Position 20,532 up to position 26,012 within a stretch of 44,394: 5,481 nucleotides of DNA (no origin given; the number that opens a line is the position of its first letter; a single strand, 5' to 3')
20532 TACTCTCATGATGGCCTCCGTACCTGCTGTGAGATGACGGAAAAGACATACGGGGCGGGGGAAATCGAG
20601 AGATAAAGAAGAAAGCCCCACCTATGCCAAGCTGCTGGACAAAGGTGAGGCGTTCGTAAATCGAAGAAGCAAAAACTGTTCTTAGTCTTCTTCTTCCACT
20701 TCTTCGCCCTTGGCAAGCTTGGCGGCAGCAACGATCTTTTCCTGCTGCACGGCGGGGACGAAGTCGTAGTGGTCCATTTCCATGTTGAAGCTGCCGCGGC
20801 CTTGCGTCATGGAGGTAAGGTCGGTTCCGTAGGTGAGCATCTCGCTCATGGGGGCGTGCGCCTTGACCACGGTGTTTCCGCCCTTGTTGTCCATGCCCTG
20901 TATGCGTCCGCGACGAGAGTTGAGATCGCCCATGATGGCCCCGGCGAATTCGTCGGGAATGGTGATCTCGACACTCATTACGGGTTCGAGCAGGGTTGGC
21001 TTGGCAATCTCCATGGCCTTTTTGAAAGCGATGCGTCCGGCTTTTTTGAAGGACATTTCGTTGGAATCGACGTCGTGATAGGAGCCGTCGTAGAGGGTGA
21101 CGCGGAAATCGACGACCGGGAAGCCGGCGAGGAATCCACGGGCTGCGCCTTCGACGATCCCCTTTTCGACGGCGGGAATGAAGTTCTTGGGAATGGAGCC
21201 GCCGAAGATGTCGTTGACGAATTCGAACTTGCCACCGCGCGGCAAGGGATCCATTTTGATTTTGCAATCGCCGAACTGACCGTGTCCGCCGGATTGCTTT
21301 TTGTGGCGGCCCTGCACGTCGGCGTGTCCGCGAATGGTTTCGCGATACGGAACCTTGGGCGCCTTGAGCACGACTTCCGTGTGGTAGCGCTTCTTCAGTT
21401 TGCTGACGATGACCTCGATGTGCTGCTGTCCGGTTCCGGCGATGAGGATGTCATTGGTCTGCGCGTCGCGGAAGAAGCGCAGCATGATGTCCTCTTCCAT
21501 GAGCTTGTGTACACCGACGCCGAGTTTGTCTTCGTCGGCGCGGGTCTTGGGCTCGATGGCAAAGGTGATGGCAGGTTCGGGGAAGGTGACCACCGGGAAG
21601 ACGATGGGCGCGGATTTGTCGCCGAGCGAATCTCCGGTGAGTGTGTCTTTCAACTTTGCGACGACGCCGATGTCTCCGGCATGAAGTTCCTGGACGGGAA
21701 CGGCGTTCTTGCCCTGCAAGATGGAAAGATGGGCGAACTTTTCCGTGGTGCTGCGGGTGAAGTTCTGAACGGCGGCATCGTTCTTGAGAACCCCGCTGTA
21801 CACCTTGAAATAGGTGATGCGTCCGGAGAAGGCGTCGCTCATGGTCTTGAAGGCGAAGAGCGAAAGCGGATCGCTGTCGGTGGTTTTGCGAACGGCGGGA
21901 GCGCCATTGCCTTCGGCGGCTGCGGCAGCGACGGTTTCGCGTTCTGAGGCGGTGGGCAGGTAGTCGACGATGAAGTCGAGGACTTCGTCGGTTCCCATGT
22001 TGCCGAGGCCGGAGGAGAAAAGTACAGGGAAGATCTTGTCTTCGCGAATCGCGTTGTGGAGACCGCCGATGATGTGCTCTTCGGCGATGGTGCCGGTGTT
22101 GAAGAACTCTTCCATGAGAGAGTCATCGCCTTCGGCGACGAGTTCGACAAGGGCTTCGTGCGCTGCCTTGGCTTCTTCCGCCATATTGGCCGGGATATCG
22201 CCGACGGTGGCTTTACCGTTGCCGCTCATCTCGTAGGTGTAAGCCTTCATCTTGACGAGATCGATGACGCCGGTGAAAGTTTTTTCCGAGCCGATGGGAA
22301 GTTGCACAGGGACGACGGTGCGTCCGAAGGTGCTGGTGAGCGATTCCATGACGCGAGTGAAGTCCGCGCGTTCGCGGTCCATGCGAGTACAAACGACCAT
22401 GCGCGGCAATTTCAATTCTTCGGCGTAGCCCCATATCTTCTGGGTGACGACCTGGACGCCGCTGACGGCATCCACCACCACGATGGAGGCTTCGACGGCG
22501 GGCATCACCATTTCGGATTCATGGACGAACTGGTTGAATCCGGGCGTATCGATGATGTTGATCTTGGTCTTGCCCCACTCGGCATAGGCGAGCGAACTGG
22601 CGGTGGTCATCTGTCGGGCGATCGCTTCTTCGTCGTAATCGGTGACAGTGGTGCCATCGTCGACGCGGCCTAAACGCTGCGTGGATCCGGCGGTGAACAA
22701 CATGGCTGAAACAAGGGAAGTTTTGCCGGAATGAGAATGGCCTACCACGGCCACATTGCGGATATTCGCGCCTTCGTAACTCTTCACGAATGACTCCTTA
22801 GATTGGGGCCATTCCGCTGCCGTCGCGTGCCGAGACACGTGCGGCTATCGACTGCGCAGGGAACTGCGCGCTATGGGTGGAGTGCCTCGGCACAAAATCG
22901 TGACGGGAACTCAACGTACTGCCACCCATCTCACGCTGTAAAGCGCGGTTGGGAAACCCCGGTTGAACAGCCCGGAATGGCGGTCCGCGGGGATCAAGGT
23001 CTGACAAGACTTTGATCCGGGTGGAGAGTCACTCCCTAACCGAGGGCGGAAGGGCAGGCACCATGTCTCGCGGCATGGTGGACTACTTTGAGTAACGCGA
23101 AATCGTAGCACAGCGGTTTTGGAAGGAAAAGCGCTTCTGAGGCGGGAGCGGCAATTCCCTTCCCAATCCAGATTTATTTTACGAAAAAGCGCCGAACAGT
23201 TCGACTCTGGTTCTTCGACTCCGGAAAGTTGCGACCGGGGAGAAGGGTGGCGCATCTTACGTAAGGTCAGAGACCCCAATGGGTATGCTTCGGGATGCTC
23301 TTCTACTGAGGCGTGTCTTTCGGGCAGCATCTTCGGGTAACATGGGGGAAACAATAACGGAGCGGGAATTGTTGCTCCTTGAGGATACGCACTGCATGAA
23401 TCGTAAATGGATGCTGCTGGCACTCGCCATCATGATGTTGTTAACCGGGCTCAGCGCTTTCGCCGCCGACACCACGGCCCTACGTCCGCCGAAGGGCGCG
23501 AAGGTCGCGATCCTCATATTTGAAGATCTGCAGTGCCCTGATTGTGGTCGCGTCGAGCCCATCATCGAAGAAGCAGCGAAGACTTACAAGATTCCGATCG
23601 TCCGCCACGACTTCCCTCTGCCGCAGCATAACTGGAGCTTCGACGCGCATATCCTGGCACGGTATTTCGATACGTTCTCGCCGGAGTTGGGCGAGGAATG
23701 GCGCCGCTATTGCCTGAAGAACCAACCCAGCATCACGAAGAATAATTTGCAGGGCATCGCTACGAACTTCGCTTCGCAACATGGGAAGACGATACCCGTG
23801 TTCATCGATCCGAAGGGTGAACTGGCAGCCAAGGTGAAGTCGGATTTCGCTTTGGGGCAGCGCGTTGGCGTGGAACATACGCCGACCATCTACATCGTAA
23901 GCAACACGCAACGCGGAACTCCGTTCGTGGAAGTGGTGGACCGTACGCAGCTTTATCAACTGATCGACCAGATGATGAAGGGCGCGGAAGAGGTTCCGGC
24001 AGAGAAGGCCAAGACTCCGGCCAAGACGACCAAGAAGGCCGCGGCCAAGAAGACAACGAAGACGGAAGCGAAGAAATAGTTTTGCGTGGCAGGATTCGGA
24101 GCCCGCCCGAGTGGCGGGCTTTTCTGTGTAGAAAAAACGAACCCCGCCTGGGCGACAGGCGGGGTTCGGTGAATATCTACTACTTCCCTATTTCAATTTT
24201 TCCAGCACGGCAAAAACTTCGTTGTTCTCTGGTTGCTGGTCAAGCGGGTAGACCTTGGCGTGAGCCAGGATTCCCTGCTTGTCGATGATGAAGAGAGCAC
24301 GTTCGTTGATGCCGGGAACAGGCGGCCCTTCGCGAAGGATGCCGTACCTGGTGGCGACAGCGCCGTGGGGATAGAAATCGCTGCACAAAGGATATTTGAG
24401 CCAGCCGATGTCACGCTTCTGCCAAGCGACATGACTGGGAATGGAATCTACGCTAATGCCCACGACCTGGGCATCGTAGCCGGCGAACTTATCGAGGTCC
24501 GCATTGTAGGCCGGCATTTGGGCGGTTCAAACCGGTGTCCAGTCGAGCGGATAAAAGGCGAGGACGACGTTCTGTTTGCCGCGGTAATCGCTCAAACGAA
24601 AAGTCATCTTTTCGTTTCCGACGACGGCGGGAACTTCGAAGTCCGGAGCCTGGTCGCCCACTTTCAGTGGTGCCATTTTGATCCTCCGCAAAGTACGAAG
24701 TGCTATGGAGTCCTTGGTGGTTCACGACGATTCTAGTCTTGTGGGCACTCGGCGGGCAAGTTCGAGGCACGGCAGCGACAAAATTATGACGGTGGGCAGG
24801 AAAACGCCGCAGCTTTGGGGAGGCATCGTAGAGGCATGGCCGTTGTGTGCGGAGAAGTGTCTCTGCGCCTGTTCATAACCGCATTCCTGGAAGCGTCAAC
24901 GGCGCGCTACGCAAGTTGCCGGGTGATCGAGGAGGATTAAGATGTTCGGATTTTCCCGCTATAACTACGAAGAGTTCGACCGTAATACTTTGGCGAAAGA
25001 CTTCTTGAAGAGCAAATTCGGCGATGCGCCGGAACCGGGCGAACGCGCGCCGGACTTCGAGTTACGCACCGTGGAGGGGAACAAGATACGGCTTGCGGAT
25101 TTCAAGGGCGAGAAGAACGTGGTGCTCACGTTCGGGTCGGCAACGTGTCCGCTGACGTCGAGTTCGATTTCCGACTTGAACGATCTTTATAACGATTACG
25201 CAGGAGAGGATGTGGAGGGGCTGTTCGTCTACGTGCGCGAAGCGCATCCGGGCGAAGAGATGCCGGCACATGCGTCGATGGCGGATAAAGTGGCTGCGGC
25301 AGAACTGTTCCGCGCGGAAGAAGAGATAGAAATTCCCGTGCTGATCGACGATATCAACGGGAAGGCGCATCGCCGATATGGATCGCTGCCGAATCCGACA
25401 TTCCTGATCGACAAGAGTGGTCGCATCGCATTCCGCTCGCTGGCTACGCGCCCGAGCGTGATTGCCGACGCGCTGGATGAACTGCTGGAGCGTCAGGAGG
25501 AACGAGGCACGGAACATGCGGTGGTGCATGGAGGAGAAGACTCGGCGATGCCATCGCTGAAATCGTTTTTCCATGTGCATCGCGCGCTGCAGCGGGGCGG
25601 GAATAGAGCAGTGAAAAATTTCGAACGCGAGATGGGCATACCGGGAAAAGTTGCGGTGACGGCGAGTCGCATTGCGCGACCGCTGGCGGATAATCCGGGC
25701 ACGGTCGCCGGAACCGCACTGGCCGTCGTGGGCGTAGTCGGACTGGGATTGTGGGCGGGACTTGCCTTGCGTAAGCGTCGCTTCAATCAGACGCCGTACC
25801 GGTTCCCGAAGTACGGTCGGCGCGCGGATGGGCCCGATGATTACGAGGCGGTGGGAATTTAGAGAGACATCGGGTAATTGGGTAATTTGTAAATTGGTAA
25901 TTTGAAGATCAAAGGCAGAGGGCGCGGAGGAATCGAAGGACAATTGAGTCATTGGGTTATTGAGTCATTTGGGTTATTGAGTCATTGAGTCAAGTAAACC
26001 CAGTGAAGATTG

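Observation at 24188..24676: Peroxiredoxin with an in-frame TGA exactly at the peroxidatic cysteine: a candidate selenocysteine Bcp/PrxQ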

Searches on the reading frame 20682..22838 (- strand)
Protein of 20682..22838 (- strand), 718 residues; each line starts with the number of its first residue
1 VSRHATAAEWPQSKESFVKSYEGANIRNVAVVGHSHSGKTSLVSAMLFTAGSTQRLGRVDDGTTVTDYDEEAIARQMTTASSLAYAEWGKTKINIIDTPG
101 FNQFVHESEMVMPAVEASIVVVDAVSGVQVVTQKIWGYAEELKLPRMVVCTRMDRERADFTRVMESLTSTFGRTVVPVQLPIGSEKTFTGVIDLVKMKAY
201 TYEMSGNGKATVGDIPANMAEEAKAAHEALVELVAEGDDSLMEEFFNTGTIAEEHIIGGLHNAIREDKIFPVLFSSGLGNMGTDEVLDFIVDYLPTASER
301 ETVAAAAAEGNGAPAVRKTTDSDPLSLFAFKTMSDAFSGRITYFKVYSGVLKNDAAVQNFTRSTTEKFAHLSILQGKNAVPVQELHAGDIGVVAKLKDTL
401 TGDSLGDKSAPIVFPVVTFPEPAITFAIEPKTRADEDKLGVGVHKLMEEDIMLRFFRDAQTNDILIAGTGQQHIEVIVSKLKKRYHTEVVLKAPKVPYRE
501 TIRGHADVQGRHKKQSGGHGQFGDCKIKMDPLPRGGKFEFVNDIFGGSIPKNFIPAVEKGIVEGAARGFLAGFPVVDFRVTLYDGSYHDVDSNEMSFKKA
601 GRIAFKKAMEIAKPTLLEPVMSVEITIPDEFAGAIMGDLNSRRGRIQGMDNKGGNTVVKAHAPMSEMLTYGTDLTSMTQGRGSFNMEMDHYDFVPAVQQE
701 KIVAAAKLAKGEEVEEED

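Call 35: search_protein_families(library=pfam, proteins=[window:20682-22838:-], max_evalue=0.00001)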
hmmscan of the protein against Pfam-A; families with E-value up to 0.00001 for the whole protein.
window:20682-22838:- (718 aa): 7 families
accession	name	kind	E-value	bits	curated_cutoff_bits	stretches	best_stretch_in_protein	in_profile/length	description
PF03764.24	EFG_IV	-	2.4e-43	147.2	24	1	494-612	1-120/121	Elongation factor G, domain IV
PF00009.33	GTP_EFTU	-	1.1e-38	133.1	26.5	1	25-296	2-188/188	Elongation factor Tu GTP binding domain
PF00679.30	EFG_C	-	5.5e-31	106.9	27.9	1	616-701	2-88/89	Elongation factor G C-terminus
PF14492.12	EFG_III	-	1.5e-24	86.3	27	1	419-492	1-74/75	Elongation Factor G, domain III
PF22042.2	EF-G_D2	-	5.3e-11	42.9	27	1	325-405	2-81/84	Elongation factor G domain 2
PF01926.29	MMR_HSR1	-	4.3e-06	27.2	21.9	0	28-151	1-112/113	50S ribosome-binding GTPase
PF03144.31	GTP_EFTU_D2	-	4.8e-06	27.3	30.3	0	339-405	1-72/73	Elongation factor Tu domain 2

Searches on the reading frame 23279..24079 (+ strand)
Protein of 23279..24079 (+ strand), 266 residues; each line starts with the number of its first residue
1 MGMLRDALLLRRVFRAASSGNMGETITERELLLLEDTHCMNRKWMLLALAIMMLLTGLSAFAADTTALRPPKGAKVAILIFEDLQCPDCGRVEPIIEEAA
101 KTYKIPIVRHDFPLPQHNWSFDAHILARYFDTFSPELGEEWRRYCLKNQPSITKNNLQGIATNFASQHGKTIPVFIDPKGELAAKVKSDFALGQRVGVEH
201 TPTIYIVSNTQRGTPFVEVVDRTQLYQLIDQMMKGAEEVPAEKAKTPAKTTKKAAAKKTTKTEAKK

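Call 7: search_protein_families(library=pfam, proteins=[window:23279-24079:+])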
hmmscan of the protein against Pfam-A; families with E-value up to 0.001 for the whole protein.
window:23279-24079:+ (266 aa): 4 families
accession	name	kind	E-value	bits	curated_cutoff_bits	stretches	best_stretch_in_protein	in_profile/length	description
PF13462.12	Thioredoxin_4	-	5.6e-11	43.3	23.2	1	73-206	12-145/165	Thioredoxin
PF13098.12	Thioredoxin_2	-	7.6e-05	23.4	27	0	74-210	5-85/104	Thioredoxin-like domain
PF01323.26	DSBA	-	0.0003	21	25.6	0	78-117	2-42/191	DSBA-like thioredoxin domain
PF00085.26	Thioredoxin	-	0.00039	20.8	23.5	0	191-230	63-102/103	Thioredoxin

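Call 30: search_protein_families(library=ncbifam, proteins=[window:23279-24079:+], max_evalue=0.001)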
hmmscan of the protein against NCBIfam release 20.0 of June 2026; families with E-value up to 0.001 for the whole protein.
window:23279-24079:+ (266 aa): 0 families

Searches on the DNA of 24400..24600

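Call 72: search_rna_families(source=window, start=24400, end=24600, threshold=evalue, max_evalue=10)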
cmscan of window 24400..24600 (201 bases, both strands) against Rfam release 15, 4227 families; matches with E-value up to 10: 1.
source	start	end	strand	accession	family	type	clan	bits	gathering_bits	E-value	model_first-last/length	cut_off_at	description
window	24448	24562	-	RF04169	mir-2235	Gene; miRNA;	-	14.8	61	2.2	1-87/87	no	mir-2235 microRNA precursor family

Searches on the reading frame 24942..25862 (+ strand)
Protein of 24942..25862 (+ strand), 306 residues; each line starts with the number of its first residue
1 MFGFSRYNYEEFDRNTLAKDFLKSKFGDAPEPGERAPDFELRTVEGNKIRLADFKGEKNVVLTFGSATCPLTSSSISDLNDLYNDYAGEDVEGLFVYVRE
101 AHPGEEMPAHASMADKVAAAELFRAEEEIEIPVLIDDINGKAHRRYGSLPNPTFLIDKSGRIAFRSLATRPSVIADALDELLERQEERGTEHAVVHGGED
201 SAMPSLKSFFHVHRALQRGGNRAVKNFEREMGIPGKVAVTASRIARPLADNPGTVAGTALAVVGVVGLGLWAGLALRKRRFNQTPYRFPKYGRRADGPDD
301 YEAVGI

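Call 7: search_protein_families(library=pfam, proteins=[window:24942-25862:+])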
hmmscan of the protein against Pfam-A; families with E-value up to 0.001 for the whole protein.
window:24942-25862:+ (306 aa): 3 families
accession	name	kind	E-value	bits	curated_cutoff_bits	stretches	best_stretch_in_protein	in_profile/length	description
PF00578.27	AhpC-TSA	-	2.1e-16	60.4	26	1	32-164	1-123/124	AhpC/TSA family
PF00837.23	T4_deiodinase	-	6.9e-16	58.7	27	1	25-166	68-217/237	Iodothyronine deiodinase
PF08534.16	Redoxin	-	5.2e-14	52.7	26.6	1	32-171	2-137/148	Redoxin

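Call 30: search_protein_families(library=ncbifam, proteins=[window:24942-25862:+], max_evalue=0.001)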
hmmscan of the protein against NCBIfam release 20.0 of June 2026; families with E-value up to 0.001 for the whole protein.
window:24942-25862:+ (306 aa): 3 families
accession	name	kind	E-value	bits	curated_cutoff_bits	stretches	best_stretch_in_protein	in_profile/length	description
NF038285.1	deiodinase_rel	hypoth_equivalog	3.9e-27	95.6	250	1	14-166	157-324/347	deiodinase family protein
NF002854.0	PRK03147.1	subfamily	9.3e-12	45.2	170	1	31-163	37-153/176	thiol-disulfide oxidoreductase ResA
NF006960.0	PRK09437.1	equivalog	0.00037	20.5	140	1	32-94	6-68/156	thioredoxin-dependent thiol peroxidase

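Call 45: list_cluster_members(proteins=[P0104, window:24942-25862:+, window:20682-22838:-, window:26639-29488:-])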
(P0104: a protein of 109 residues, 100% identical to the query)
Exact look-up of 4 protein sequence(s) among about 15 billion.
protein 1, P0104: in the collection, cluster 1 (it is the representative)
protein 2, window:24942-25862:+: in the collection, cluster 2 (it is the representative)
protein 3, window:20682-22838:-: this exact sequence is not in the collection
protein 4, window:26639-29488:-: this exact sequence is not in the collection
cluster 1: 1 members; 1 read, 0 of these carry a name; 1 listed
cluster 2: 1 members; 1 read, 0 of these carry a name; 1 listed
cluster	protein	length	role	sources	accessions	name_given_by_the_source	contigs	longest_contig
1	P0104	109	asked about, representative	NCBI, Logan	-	-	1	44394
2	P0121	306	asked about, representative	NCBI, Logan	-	-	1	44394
